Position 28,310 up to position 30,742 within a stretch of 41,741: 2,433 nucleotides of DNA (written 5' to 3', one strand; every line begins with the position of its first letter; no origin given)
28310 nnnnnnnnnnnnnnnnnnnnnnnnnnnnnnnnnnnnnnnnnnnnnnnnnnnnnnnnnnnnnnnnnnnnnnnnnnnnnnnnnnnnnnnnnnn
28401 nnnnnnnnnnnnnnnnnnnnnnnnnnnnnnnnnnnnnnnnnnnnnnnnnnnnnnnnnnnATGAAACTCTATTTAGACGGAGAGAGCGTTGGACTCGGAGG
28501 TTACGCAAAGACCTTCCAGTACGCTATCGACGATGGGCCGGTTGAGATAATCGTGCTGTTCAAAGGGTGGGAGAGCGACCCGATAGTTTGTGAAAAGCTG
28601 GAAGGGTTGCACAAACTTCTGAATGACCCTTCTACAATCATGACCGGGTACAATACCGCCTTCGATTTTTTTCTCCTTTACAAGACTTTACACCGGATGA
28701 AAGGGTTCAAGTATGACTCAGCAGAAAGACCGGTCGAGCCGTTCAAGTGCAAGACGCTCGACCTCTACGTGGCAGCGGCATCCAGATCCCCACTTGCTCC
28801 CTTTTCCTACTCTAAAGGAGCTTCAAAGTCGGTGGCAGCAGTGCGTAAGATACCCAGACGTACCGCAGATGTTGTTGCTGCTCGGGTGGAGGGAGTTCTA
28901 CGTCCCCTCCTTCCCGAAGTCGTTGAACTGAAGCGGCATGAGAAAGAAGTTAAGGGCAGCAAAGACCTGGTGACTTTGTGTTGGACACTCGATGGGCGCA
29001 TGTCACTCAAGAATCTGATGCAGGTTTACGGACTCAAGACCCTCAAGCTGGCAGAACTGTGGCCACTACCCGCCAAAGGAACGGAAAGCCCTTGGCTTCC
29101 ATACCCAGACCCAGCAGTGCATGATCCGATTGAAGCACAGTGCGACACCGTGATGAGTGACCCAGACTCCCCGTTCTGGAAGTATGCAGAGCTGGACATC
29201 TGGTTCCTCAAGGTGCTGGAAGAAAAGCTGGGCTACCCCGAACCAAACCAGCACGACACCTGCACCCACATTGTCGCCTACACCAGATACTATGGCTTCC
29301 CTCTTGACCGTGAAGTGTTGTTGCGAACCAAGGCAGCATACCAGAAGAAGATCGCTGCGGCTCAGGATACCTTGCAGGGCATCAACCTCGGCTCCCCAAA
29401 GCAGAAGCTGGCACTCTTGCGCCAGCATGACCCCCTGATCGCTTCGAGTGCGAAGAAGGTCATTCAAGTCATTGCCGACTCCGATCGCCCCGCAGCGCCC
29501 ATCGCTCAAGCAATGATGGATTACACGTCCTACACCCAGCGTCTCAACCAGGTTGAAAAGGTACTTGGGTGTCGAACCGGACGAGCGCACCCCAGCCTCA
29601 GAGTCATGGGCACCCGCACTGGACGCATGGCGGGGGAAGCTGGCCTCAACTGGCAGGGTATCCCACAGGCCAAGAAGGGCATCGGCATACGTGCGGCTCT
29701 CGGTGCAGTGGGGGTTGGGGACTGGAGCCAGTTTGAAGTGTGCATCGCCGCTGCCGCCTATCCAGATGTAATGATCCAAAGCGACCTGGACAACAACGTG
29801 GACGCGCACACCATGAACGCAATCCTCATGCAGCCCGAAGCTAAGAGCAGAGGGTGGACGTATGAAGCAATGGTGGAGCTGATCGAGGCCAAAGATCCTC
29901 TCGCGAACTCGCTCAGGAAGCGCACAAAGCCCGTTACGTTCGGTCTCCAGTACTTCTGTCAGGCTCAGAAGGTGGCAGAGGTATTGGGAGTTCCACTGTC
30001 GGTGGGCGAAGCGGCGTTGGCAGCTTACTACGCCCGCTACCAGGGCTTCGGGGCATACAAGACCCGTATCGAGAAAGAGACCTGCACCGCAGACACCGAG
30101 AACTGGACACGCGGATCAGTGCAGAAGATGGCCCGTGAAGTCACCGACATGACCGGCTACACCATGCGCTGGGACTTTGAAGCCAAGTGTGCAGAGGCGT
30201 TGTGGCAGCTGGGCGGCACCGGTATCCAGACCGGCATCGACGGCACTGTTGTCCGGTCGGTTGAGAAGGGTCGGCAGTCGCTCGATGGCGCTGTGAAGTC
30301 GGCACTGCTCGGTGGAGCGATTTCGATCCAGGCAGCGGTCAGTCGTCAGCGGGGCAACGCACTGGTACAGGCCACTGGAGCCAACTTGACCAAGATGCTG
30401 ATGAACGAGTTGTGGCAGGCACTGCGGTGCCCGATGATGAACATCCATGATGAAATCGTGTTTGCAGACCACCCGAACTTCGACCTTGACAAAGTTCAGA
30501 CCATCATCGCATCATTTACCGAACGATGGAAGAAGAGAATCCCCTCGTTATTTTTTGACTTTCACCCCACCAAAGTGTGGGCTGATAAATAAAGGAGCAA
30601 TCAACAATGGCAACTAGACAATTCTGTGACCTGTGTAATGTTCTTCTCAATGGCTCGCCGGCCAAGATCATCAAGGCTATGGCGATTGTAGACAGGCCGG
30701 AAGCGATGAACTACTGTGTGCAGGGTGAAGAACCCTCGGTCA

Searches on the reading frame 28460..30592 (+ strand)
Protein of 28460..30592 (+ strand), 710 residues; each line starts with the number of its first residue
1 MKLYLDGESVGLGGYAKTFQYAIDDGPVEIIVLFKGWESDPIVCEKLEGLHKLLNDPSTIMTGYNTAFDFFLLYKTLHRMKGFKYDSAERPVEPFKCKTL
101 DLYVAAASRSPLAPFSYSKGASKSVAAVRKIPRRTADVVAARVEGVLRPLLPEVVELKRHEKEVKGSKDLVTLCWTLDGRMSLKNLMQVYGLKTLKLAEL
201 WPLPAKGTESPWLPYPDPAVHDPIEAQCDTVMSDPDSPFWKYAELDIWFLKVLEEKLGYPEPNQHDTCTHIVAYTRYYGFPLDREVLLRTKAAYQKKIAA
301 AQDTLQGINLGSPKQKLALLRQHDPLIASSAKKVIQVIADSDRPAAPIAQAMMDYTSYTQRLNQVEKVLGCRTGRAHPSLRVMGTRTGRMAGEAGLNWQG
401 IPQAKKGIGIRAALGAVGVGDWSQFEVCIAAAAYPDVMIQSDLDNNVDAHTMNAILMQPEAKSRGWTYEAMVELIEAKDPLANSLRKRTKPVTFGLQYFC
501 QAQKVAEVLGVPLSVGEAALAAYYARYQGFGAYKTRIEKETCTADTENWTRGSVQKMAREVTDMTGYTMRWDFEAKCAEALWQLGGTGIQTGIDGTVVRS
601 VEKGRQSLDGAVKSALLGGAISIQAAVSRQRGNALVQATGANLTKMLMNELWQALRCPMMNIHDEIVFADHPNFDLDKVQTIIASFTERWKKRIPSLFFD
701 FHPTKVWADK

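Call 48: search_protein_families(library=pfam, proteins=[window:28460-30592:+], max_evalue=0.01)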
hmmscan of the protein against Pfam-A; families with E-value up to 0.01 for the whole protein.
window:28460-30592:+ (710 aa): 1 family
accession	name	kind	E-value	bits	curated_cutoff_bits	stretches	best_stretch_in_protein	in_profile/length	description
PF00476.26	DNA_pol_A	-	6.8e-23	81.6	34.3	2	294-541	18-262/381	DNA polymerase family A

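Call 67: search_dna_similar(query=window:28460-30592:+, collection=phages, mode=protein, max_rows=10)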
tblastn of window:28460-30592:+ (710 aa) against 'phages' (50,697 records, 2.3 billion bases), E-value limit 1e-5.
Records with a match: 14; places in all: 14; records where one place covers at least 80% of the query: 0.
Best place of each record, by identity: <60% 14.
By first word of the organism name: Vibrio 14.
By host as written in the record: Vibrio cholerae 10; Vibrio cholerae O1 El tor 1; - 1; Vibrio parahaemolyticus 1; Vibrio cholerae O1 ElTor MAK757 1.
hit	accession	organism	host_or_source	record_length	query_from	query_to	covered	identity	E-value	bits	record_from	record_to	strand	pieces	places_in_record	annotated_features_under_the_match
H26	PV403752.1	Vibrio phage Rostov-5342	Vibrio cholerae O1 El tor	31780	374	527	22%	32.9%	5e-12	76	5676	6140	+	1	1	hypothetical protein (x2)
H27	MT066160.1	Vibrio phage Saratov-12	Vibrio cholerae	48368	374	527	22%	32.9%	5e-12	76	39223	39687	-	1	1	hypothetical protein (x2)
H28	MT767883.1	Vibrio phage Saratov-15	water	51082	374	527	22%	32.9%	5e-12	76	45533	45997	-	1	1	hypothetical protein (x2)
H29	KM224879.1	Vibrio phage ICP2_2013_A_Haiti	Vibrio cholerae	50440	374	527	22%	32.3%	1e-11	75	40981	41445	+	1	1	hypothetical protein | putative DNA polymerase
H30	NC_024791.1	Vibrio phage ICP2_2013_A_Haiti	Vibrio cholerae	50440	374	527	22%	32.3%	1e-11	75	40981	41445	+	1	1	DNA polymerase (x2)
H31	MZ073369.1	Vibrio phage VP41s3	Vibrio parahaemolyticus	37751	396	541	21%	31.5%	4e-11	73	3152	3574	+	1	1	putative DNA-directed DNA polymerase | hypothetical protein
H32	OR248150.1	Vibrio phage MJW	Vibrio cholerae O1 ElTor MAK757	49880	405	527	17%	35.0%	4e-11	73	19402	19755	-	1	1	DNA polymerase I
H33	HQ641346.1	Vibrio phage ICP2_2006_A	Vibrio cholerae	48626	405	527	17%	35.0%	5e-11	73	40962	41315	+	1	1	putative DNA polymerase | hypothetical protein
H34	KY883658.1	Vibrio phage JSF27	Vibrio cholerae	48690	405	527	17%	35.0%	5e-11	73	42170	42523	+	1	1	DNA polymerase I | hypothetical protein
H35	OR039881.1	Vibrio phage JPW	Vibrio cholerae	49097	405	527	17%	35.0%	5e-11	73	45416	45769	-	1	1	DNA polymerase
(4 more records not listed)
